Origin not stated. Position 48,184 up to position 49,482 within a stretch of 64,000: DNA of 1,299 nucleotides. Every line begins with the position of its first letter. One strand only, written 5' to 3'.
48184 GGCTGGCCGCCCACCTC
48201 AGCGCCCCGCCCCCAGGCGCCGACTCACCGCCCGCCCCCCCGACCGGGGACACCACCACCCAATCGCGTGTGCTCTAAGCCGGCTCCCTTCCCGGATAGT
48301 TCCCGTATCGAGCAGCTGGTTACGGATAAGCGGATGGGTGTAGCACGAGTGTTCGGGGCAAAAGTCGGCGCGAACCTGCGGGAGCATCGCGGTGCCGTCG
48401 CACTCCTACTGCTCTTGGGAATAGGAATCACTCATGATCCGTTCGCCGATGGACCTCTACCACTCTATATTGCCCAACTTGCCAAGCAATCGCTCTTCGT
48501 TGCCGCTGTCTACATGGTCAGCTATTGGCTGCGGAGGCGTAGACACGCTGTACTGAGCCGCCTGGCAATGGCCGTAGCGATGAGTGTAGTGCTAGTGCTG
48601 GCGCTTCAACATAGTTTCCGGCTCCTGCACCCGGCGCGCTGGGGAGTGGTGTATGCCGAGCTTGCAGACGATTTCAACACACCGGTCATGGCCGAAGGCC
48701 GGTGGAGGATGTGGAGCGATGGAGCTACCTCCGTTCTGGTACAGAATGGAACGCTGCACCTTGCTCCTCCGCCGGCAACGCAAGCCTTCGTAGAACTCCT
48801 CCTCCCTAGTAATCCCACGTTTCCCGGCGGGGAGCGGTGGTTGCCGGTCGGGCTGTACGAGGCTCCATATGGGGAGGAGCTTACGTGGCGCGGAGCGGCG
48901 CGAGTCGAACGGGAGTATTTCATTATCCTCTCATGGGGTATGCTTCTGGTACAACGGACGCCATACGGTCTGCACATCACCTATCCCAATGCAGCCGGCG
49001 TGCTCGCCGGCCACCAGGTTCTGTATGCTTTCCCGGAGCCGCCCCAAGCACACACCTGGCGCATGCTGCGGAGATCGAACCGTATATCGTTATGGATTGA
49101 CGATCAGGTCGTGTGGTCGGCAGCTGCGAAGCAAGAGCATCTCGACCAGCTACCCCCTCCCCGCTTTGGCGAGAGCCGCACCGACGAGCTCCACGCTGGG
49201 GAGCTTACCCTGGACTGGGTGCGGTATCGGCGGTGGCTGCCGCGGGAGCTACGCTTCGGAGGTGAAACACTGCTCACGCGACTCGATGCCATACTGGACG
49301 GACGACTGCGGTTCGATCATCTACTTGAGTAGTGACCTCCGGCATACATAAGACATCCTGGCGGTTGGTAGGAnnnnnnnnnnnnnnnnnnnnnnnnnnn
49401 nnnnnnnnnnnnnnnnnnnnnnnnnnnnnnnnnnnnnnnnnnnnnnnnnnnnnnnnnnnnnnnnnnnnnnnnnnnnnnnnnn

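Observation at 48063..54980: Tandem duplication of a ~3.45-kb four-gene membrane cassette (YtxH-like, A, B, GT-C-like C)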

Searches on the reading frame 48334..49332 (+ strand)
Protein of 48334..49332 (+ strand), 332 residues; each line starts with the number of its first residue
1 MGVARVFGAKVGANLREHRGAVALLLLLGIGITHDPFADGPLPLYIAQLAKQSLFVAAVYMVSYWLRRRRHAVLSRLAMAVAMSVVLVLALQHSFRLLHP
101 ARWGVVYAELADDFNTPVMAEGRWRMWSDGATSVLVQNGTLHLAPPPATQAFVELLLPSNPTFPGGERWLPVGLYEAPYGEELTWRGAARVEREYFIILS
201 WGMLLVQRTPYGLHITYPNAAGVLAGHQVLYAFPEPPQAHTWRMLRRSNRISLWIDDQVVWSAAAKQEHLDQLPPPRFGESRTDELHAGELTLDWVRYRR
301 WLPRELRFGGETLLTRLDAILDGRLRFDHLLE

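Call 5: search_protein_families(library=pfam, proteins=[window:48334-49332:+], max_evalue=1)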
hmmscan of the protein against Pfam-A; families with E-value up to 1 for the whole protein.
window:48334-49332:+ (332 aa): 1 family
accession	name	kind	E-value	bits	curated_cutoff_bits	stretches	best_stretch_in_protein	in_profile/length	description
PF04932.20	Wzy_C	-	0.015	15.5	31.7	1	55-131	24-92/149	O-Antigen ligase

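Call 6: search_protein_families(library=ncbifam, proteins=[window:48334-49332:+], max_evalue=1)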
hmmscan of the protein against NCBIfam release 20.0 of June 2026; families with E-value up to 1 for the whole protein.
window:48334-49332:+ (332 aa): 0 families

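Call 7: find_homologous_proteins(query=window:48334-49332:+)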
Query window:48334-49332:+ (332 aa): 37 proteins with E <= 0.001 among 8000 candidates.
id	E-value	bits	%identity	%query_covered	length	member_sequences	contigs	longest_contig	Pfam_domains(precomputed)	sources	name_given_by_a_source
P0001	1.5e-208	710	94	100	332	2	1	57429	-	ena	-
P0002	1.5e-179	615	84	98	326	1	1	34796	-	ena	-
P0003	4.6e-174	597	78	100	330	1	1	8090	-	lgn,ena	-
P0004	1.6e-172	592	79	99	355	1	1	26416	-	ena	-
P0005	1.2e-171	589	83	97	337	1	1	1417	-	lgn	-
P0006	1.2e-168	579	78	99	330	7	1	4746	-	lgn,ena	-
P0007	2.0e-168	578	77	100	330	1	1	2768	-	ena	-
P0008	3.7e-167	574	77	100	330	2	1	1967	-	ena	-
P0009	1.2e-166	572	77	99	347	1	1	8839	-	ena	-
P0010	3.9e-166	570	77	100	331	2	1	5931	-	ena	-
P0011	9.9e-166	569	77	100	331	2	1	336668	-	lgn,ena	-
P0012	1.3e-165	569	76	99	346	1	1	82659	-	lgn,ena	-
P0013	9.5e-163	559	75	99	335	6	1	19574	-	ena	-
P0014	5.8e-161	553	75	96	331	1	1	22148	-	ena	-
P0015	1.6e-160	552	75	100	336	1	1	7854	-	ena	-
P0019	2.6e-159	548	74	99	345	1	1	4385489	-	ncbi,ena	-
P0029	1.5e-153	529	70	99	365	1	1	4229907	-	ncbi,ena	-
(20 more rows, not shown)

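Call 9: find_encoding_contigs(protein=P0019, flank=10000, max_places=3)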
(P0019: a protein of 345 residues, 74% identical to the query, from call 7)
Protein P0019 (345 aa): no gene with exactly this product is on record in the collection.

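Call 10: find_encoding_contigs(protein=P0029, flank=10000, max_places=3)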
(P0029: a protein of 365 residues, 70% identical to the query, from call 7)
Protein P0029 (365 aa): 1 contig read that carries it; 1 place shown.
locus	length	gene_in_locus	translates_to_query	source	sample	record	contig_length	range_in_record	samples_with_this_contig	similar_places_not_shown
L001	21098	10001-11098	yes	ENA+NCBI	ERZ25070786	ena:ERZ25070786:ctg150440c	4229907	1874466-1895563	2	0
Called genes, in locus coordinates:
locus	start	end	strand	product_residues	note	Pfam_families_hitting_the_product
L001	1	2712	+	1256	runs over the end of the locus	PF00664:ABC_membrane, PF00005:ABC_tran, PF13401:AAA_22 (faint), PF13604:AAA_30 (faint), PF02463:SMC_N, PF00664:ABC_membrane, PF00005:ABC_tran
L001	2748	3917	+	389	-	PF01408:GFO_IDH_MocA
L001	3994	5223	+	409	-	PF07944:Beta-AFase-like_GH127_cat (faint), PF05147:LANC_like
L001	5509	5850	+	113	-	-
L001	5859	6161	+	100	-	-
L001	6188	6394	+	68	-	-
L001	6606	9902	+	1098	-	PF09586:YfhO (weak)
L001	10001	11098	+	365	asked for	-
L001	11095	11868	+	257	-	-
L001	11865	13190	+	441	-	-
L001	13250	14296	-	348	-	PF00248:Aldo_ket_red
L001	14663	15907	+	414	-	PF01408:GFO_IDH_MocA, PF22725:GFO_IDH_MocA_C3 (weak)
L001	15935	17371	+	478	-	-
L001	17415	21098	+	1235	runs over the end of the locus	PF02384:N6_Mtase (weak), PF18135:Type_ISP_C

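Call 12: find_related_loci(query=A1, collection=genome_contigs, flank=10000)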
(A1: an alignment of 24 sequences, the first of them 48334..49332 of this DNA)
Query A1 (332 aa) in genome_contigs; peptide patterns used: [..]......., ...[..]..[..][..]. (x = any residue, [..] = any of these).
35 stretches matched a pattern; 6 encode a relative of the query (tblastn E <= 1e-3); 6 distinct loci.
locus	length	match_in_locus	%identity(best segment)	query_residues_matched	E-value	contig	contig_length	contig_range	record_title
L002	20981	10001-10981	81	1-330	3e-164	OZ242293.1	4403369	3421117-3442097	MAG: Chloroflexota bacterium isolate 52ff3f9d-f017-45e4-ba4f-ef8953291d95 genome assembly, chromosome: 1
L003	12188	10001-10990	73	1-332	4e-154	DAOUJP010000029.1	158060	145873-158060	MAG TPA_asm: Chloroflexota bacterium isolate S34_270 k113_1543960, whole genome shotgun sequence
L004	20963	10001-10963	80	3-325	7e-153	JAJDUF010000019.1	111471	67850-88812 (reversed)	MAG: Chloroflexota bacterium isolate jk18x1bzbins.67 k141_22548, whole genome shotgun sequence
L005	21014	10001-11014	70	2-329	1e-150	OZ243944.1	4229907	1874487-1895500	MAG: Chloroflexota bacterium isolate c2a6a117-7fdc-414d-9db2-dee508dba2e6 genome assembly, chromosome: 1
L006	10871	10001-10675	71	97-331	3e-106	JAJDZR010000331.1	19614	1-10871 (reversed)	MAG: Chloroflexota bacterium isolate jk18x44bins.5 k141_1794118, whole genome shotgun sequence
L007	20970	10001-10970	56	2-330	5e-76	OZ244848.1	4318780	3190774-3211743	MAG: Chloroflexota bacterium isolate 63517e8d-ff5b-49d2-9bcc-bc3416bcaf89 genome assembly, chromosome: 1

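Call 27: find_encoding_contigs(protein=P0012, flank=10000, max_places=2)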
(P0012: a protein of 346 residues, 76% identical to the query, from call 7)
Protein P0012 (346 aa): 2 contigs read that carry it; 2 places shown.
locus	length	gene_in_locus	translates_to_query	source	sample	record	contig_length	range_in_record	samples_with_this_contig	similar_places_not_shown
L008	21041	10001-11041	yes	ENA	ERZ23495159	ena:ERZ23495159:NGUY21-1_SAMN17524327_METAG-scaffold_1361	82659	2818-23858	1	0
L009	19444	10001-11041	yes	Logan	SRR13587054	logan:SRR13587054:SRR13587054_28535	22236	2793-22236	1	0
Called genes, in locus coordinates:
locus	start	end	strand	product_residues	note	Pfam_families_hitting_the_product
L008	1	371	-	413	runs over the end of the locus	PF09594:GT87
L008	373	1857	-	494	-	-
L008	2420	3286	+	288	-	PF02625:XdhC_CoxI, PF13478:XdhC_C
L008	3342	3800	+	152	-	PF10604:Polyketide_cyc2, PF06240:COXG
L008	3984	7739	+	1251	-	PF00664:ABC_membrane, PF00005:ABC_tran, PF06414:Zeta_toxin (faint), PF13304:AAA_21 (faint), PF13401:AAA_22 (faint), PF02463:SMC_N, PF00664:ABC_membrane, PF00005:ABC_tran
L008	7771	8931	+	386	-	PF01408:GFO_IDH_MocA, PF22725:GFO_IDH_MocA_C3 (faint)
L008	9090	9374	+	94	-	-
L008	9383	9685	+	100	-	-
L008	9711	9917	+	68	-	-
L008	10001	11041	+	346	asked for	-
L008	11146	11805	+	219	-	-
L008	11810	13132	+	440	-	-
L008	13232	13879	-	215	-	PF00535:Glycos_transf_2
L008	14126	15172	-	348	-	PF00248:Aldo_ket_red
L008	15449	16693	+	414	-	PF01408:GFO_IDH_MocA, PF22725:GFO_IDH_MocA_C3 (faint)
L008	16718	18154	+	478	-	-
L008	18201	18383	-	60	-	PF12728:HTH_17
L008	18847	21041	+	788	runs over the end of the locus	PF01590:GAF, PF13185:GAF_2, PF00989:PAS (weak), PF13426:PAS_9 (weak), PF00512:HisKA, PF02518:HATPase_c, PF00072:Response_reg, PF00486:Trans_reg_C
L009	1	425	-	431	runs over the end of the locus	PF09594:GT87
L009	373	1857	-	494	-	-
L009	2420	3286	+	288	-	PF02625:XdhC_CoxI, PF13478:XdhC_C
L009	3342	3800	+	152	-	PF10604:Polyketide_cyc2, PF06240:COXG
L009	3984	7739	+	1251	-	PF00664:ABC_membrane, PF00005:ABC_tran, PF06414:Zeta_toxin (faint), PF13304:AAA_21 (faint), PF13401:AAA_22 (faint), PF02463:SMC_N, PF00664:ABC_membrane, PF00005:ABC_tran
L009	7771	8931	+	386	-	PF01408:GFO_IDH_MocA, PF22725:GFO_IDH_MocA_C3 (faint)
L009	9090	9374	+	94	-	-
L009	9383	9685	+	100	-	-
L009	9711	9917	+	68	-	-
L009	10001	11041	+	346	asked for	-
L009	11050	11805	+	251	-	-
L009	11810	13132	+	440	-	-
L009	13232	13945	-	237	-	PF00535:Glycos_transf_2, PF10111:Glyco_tranf_2_2 (weak)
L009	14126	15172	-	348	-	PF00248:Aldo_ket_red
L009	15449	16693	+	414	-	PF01408:GFO_IDH_MocA, PF22725:GFO_IDH_MocA_C3 (faint)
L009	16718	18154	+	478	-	-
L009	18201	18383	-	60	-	PF12728:HTH_17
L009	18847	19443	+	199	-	?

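Call 28: find_encoding_contigs(protein=P0001, flank=10000, max_places=2)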
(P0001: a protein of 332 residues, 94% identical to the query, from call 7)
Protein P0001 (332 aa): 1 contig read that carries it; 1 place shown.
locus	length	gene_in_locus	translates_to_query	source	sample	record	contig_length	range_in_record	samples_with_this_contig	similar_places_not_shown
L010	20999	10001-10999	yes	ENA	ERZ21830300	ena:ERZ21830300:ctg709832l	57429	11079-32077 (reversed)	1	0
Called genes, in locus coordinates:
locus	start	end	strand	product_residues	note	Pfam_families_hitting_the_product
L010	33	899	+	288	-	PF02625:XdhC_CoxI, PF13478:XdhC_C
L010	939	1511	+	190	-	PF06240:COXG, PF10604:Polyketide_cyc2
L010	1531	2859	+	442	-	PF01555:N6_N4_Mtase (weak)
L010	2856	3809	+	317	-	PF09571:RE_XcyI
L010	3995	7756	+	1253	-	PF00664:ABC_membrane, PF00005:ABC_tran, PF06414:Zeta_toxin (faint), PF13304:AAA_21 (faint), PF13401:AAA_22 (faint), PF02463:SMC_N, PF00664:ABC_membrane, PF00005:ABC_tran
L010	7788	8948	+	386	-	PF01408:GFO_IDH_MocA, PF22725:GFO_IDH_MocA_C3 (faint)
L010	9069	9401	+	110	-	-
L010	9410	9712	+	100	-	-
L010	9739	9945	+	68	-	PF12732:YtxH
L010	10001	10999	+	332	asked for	-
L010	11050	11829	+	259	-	-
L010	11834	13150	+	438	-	-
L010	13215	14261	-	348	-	PF00248:Aldo_ket_red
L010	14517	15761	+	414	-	PF01408:GFO_IDH_MocA, PF22725:GFO_IDH_MocA_C3 (faint)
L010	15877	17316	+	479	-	-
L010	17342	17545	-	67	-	PF12728:HTH_17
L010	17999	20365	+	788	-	PF01590:GAF, PF13185:GAF_2, PF00989:PAS, PF13426:PAS_9, PF00512:HisKA, PF02518:HATPase_c, PF00072:Response_reg, PF00486:Trans_reg_C, +2 more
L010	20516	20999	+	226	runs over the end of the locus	PF01408:GFO_IDH_MocA, PF02894:GFO_IDH_MocA_C, PF22725:GFO_IDH_MocA_C3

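Call 37: predict_structure(alignment_id=A1)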
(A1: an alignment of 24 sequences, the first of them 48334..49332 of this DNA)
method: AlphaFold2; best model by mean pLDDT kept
length: 332 residues; sequences in the alignment: 24
mean_pLDDT: 52.5   pTM: 0.48
mean pLDDT of the five models: 52.5, 50.9, 47.9, 46.9, 46.7
residues with pLDDT >= 90: 0; 70-90: 61; 50-70: 126; < 50: 145
segments of 3 or more residues with pLDDT < 50: 1-18, 29-45, 94-175, 281-287, 305-314, 329-332
pLDDT, mean of each block of 10 residues (from residue 1): 36 44 51 40 50 62 66 60 56 43 27 28 30 28 30 35 33 49 72 70 76 75 73 65 76 84 66 56 47 60 46 50 49 39
secondary structure, 60 per line:
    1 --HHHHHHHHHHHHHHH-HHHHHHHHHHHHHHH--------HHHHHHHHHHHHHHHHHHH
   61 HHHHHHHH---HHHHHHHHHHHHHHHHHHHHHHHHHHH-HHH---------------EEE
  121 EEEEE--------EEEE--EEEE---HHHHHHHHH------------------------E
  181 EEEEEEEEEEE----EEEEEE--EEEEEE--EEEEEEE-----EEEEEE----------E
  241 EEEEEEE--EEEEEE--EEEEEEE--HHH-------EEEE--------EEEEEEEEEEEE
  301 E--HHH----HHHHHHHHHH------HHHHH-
elements in order: H3-17 H19-33 H42-68 H72-98 E118-125 E134-137 E140-143 H147-155 E180-191 E196-201 E204-209 E212-218 E224-229 E240-247 E250-255 E258-264 E277-280 E289-301 H311-320 H327-331

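Call 39: search_solved_structures(query=A1, max_evalue=10, show_alignments=2)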
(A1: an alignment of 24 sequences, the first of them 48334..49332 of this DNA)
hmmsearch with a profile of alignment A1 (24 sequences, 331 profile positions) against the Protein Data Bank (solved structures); distinct sequences matched with E-value up to 10: 1.
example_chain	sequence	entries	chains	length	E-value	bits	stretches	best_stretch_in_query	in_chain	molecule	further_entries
5ier_A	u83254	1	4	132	1.7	10.9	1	183-238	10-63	OHP9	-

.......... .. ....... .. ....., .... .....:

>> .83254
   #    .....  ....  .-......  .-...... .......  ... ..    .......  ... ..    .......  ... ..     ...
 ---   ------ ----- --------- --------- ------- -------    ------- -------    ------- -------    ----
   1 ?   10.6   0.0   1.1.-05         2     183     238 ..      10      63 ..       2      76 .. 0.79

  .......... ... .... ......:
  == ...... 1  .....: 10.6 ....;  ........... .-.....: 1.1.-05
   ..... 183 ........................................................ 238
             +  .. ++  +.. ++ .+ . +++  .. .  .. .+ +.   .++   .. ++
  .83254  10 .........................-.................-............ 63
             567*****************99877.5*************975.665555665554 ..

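Call 43: fold_search(model_id=the predicted structure, library=pdb)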
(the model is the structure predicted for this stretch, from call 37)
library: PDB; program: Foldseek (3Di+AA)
matches with E <= 10: 1442; with E <= 0.001: 436
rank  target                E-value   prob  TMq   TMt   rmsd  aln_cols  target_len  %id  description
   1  9oz8_C                2.1e-06  1.00  0.27  0.14  11.3       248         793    8  Cryo-EM structure of chicken NEL dimer bound with one human NICOL. (released 2026-02-25)
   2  8r43_A                4.8e-06  1.00  0.29  0.40   4.6       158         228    8  Crystal structure of Paradendryphiella salina PL7C alginate lyase mutant H110N in complex with tri-mannuronic acid (released 2024-01-17)
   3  3r4u_A                6.1e-06  1.00  0.28  0.23   9.2       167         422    7  Cell entry of botulinum neurotoxin type C is dependent upon interaction with two ganglioside molecules (released 2011-06-08)
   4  7qfq                  9.1e-06  1.00  0.34  0.11  17.1       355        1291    6  Cryo-EM structure of Botulinum neurotoxin serotype B (released 2022-01-26)
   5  2erf                  1.0e-05  1.00  0.29  0.41   9.2       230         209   12  Crystal Structure of the Thrombospondin-1 N-terminal Domain at 1.45A Resolution (released 2006-01-17)
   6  9oz8_B                1.1e-05  1.00  0.26  0.13   8.0       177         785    8  Cryo-EM structure of chicken NEL dimer bound with one human NICOL. (released 2026-02-25)
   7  1za4                  1.1e-05  1.00  0.28  0.39   9.0       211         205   10  Crystal Structure of the Thrombospondin-1 N-terminal Domain in Complex with Arixtra (released 2006-01-24)
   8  8rbi                  1.2e-05  1.00  0.28  0.39   4.3       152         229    8  Crystal structure of Paradendryphiella salina PL7C alginate lyase mutant H124 (released 2024-01-17)
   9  8bzk                  1.3e-05  1.00  0.29  0.41   4.5       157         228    8  Crystal structure of Paradendryphiella salina PL7C alginate lyase with sulphate bound in the active site (released 2023-12-27)
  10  2d6p_A                1.4e-05  1.00  0.27  0.56   4.0       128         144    9  Crystal structure of mouse galectin-9 N-terminal CRD in complex with T-antigen (released 2006-09-26)
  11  2uur                  1.4e-05  1.00  0.26  0.38   9.4       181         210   14  N-terminal NC4 domain of collagen IX (released 2007-06-05)
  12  3r4s_A                1.5e-05  1.00  0.28  0.22   9.4       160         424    8  Cell entry of botulinum neurotoxin type C is dependent upon interaction with two ganglioside molecules (released 2011-06-08)
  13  6zvm_AAA              1.5e-05  1.00  0.26  0.21   9.2       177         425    6  Botulinum neurotoxin B2 binding domain in complex with GD1a (released 2020-10-14)
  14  9fyq_C                1.7e-05  1.00  0.31  0.25   9.2       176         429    9  Cryo-EM structure of native SV2A in complex with TeNT-Hc, gangliosides and Pro-Macrobody 5 (released 2025-05-21)
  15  7w13_A                1.9e-05  1.00  0.25  0.37   8.8       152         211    5  Complex structure of alginate lyase PyAly with M8 (released 2022-08-17)
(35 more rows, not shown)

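Call 65: search_protein_families(library=pfam, proteins=[L001:6606-9902:+], max_evalue=1)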
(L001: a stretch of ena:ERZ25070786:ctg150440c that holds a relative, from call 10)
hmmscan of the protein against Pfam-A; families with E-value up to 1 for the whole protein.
L001:6606-9902:+ (1098 aa): 3 families
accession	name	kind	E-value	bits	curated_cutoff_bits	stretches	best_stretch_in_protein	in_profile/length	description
PF09586.16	YfhO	-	5.3e-10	38.8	28.5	1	980-1057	756-834/835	Bacterial membrane protein YfhO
PF10131.15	PTPS_related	-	0.0028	16.6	26.4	1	244-400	19-160/621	6-pyruvoyl-tetrahydropterin synthase related domain; membrane protein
PF19510.5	DUF6044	-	0.35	9.7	27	1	229-359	76-205/564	Protein of unknown function (DUF6044)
